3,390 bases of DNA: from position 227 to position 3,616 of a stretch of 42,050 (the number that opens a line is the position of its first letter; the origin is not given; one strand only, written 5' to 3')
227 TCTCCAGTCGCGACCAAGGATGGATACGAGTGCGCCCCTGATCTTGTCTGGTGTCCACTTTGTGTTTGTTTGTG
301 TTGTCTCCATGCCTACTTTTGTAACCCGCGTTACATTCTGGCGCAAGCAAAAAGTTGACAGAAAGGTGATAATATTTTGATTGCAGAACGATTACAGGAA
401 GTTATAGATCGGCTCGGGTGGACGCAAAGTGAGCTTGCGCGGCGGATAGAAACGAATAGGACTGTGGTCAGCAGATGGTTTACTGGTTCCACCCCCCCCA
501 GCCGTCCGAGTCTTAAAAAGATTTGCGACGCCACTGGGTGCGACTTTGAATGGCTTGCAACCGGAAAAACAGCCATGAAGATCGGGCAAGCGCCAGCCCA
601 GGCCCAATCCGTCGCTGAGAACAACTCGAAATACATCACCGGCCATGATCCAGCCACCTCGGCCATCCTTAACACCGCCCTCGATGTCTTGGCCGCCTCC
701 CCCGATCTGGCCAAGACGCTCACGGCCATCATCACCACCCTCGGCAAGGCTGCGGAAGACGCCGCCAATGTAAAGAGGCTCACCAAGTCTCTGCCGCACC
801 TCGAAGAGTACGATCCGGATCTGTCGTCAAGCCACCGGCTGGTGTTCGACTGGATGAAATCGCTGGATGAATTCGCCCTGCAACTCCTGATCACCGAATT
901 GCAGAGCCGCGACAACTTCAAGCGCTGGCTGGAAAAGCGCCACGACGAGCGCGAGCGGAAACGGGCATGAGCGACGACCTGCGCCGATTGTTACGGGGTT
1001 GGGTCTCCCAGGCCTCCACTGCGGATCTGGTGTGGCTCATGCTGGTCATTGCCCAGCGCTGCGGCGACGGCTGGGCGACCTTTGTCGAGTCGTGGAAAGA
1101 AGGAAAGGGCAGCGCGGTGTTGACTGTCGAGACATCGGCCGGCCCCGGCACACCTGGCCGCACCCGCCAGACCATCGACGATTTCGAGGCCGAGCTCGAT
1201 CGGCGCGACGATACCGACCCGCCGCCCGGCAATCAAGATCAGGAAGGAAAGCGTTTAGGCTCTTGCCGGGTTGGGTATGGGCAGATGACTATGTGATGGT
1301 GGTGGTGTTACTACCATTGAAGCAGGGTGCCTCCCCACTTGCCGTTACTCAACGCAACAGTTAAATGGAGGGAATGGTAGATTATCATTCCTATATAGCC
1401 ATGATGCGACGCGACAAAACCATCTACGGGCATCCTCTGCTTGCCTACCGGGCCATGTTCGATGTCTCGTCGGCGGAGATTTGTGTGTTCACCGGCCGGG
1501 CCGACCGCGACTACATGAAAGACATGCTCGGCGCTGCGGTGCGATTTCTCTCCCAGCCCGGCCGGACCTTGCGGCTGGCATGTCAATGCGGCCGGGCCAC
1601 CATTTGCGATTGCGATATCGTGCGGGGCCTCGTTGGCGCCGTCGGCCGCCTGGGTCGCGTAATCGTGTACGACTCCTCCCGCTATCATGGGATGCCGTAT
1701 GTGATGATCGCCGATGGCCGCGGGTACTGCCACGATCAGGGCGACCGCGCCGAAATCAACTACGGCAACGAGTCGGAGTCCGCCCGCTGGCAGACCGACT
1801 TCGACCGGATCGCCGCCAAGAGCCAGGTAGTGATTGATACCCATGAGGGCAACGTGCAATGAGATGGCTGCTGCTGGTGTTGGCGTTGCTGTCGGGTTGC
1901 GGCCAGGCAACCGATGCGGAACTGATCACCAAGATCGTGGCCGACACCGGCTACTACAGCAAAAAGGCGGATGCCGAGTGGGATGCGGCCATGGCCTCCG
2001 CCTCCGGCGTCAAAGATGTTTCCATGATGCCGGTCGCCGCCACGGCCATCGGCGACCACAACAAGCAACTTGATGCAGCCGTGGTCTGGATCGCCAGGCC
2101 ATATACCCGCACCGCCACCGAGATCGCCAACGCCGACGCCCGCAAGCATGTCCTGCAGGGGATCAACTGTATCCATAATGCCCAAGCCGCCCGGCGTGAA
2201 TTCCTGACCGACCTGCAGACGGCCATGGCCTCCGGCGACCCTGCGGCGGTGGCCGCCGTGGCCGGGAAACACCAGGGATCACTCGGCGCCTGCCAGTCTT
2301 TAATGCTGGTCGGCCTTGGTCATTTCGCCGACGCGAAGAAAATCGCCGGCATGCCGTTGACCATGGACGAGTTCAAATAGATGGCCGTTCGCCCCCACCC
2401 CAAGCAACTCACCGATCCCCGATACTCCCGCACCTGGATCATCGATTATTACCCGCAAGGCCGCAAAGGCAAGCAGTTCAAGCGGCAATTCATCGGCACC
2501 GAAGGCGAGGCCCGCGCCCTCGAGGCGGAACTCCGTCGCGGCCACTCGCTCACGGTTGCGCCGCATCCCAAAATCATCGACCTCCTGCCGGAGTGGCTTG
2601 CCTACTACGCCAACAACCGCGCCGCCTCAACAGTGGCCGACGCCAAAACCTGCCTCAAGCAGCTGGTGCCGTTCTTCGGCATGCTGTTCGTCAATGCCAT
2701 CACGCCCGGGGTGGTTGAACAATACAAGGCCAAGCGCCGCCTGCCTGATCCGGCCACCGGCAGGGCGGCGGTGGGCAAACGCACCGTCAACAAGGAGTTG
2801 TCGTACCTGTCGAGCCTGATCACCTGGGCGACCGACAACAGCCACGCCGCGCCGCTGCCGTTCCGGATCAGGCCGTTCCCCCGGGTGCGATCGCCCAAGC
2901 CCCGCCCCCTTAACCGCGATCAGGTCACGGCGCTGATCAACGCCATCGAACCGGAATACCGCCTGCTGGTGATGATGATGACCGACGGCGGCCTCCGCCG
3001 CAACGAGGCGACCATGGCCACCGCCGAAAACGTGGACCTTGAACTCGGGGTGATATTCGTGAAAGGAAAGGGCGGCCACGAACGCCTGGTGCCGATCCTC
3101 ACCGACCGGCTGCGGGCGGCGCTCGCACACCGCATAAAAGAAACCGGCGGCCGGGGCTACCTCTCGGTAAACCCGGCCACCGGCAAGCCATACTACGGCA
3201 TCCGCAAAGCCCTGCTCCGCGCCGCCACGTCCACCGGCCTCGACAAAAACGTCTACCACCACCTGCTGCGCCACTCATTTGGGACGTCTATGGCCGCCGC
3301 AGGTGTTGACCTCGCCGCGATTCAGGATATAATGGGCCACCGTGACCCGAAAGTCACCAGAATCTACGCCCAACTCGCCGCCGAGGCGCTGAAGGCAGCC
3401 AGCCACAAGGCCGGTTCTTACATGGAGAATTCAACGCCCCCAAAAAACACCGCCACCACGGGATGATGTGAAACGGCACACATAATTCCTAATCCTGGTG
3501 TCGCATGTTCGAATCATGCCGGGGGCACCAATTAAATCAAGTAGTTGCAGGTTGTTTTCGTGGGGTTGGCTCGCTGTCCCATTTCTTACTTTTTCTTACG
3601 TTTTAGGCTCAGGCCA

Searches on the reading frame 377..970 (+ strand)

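Call 58: search_protein_families(library=phrogs, proteins=[window:377-970:+], max_evalue=0.001)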
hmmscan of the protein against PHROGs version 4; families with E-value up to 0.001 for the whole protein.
window:377-970:+ (197 aa): 14 families
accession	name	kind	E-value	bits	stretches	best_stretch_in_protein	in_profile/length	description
phrog_2328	-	transcription regulation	9.5e-17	62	1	2-68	16-82/128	transcriptional repressor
phrog_8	-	transcription regulation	1.8e-15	58.3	1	2-105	162-256/346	transcriptional regulator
phrog_4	-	transcription regulation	5.8e-14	52.9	1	2-80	137-205/400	transcriptional repressor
phrog_3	-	transcription regulation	7.1e-12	46.8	1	1-85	88-168/430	transcriptional repressor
phrog_2967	-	transcription regulation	8.6e-11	42.8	1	2-105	11-106/225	transcriptional regulator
phrog_1373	-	transcription regulation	1.1e-09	39.5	1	3-68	65-130/166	transcriptional regulator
phrog_4779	-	transcription regulation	7.2e-08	33.9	1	1-42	2-43/98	transcriptional regulator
phrog_3037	-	transcription regulation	4.1e-07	31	1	15-86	29-92/189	transcriptional repressor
phrog_2439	-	transcription regulation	6.3e-07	29.6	1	3-72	9-78/367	transcriptional regulator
phrog_4836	-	transcription regulation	1.2e-06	29.2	1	5-100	79-147/194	CII-like regulator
phrog_296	-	integration and excision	5.5e-05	23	1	1-38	227-264/626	DNA transposition protein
phrog_3557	-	transcription regulation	7.3e-05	24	1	3-75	15-86/142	transcriptional regulator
phrog_147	-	transcription regulation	0.00015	23.1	1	2-83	5-90/100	transcriptional regulator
phrog_2104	-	unknown function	0.00036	21.7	1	4-49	42-87/103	-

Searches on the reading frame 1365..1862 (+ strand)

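Call 58: search_protein_families(library=phrogs, proteins=[window:1365-1862:+], max_evalue=0.001)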
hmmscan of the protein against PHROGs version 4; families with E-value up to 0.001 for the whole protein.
window:1365-1862:+ (165 aa): 0 families

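Call 86: search_protein_families(library=pfam, proteins=[window:1365-1862:+], max_evalue=0.01)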
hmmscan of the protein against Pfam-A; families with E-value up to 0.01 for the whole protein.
window:1365-1862:+ (165 aa): 1 family
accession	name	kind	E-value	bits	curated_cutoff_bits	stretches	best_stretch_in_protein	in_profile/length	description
PF01113.26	DapB_N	-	0.0061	17.1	25.6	1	89-158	5-73/124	Dihydrodipicolinate reductase, N-terminus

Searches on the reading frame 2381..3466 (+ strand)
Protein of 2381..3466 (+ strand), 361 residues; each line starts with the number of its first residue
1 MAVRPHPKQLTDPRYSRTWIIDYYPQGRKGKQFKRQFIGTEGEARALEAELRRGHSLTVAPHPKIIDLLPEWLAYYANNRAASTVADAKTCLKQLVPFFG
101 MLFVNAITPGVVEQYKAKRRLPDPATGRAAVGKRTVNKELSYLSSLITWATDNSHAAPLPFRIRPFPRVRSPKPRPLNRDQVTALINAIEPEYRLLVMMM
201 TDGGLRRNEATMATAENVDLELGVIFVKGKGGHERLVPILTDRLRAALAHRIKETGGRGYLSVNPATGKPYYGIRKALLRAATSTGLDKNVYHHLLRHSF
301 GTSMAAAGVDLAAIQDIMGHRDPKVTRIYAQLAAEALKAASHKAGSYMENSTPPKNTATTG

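Call 58: search_protein_families(library=phrogs, proteins=[window:2381-3466:+], max_evalue=0.001)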
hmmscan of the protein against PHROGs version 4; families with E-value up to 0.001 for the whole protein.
window:2381-3466:+ (361 aa): 6 families
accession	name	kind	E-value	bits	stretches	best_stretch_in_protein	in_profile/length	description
phrog_1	-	integration and excision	1e-56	194.5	1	12-354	117-457/611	integrase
phrog_216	-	integration and excision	1.3e-31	110.8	1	135-349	14-241/301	integrase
phrog_7269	-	integration and excision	1.3e-09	38.9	1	271-340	10-77/89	integrase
phrog_7685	-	integration and excision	1.3e-06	29.2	1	286-339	176-230/240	integrase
phrog_11531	-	integration and excision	1.9e-06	28.9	1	16-147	8-142/144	integrase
phrog_23271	-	unknown function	0.00025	22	1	291-338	9-56/67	-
